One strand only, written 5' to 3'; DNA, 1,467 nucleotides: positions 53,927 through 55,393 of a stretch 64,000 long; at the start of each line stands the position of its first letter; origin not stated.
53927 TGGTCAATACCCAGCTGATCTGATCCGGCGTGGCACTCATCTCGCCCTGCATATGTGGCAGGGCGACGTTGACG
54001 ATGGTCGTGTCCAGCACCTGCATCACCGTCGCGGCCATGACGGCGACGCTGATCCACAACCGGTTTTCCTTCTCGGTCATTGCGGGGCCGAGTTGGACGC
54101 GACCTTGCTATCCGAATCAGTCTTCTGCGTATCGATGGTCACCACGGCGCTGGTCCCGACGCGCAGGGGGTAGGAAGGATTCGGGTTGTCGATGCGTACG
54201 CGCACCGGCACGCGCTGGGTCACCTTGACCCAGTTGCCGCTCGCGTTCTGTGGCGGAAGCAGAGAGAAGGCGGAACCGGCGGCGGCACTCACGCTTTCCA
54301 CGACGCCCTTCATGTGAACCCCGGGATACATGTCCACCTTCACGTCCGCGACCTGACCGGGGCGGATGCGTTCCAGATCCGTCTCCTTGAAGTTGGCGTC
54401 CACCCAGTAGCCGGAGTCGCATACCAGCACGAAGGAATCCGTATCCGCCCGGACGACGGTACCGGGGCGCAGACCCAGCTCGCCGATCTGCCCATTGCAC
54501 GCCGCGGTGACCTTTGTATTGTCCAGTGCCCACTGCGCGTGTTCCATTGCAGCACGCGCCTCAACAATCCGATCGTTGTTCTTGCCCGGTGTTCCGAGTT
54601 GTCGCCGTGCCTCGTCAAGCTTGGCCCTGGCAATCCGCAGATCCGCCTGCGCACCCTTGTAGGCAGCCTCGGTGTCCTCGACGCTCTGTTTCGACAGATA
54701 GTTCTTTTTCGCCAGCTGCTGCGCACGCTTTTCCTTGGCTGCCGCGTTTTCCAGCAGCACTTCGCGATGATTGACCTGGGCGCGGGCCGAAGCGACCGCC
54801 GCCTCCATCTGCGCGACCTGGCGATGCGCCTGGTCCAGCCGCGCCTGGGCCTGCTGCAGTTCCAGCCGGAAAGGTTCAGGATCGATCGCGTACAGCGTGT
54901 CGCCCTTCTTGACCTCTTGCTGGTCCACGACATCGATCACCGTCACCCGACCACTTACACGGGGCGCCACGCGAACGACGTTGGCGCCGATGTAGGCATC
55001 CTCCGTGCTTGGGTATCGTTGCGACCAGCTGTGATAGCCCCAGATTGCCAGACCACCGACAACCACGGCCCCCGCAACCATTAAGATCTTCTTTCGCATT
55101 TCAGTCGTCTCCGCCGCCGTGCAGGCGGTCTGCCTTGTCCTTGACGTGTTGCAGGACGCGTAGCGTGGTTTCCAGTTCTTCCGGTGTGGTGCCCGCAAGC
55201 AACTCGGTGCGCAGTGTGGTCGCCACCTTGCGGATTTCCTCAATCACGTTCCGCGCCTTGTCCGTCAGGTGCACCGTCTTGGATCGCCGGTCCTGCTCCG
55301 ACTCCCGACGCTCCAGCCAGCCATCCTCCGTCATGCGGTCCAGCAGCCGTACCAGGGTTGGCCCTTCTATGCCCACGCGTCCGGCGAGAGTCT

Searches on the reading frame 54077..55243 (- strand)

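Call 39: search_protein_families(library=pfam, proteins=[window:54077-55243:-], max_evalue=0.00001)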
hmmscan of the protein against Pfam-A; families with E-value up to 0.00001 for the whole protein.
window:54077-55243:- (388 aa): 4 families
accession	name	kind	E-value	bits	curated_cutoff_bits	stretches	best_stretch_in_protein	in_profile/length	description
PF16576.10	HlyD_D23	-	1.2e-16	61.1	30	1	88-319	18-185/214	Barrel-sandwich domain of CusB or HlyD membrane-fusion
PF00529.27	CusB_dom_1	-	7.7e-16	58.6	26.5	1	235-372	12-89/89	Cation efflux system protein CusB domain 1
PF13437.12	HlyD_3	-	2.8e-12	47.8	22.2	1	245-357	2-100/106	HlyD family secretion protein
PF13533.13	Biotin_lipoyl_2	-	3e-07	30.5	29.8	1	90-121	1-32/32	Biotin-lipoyl like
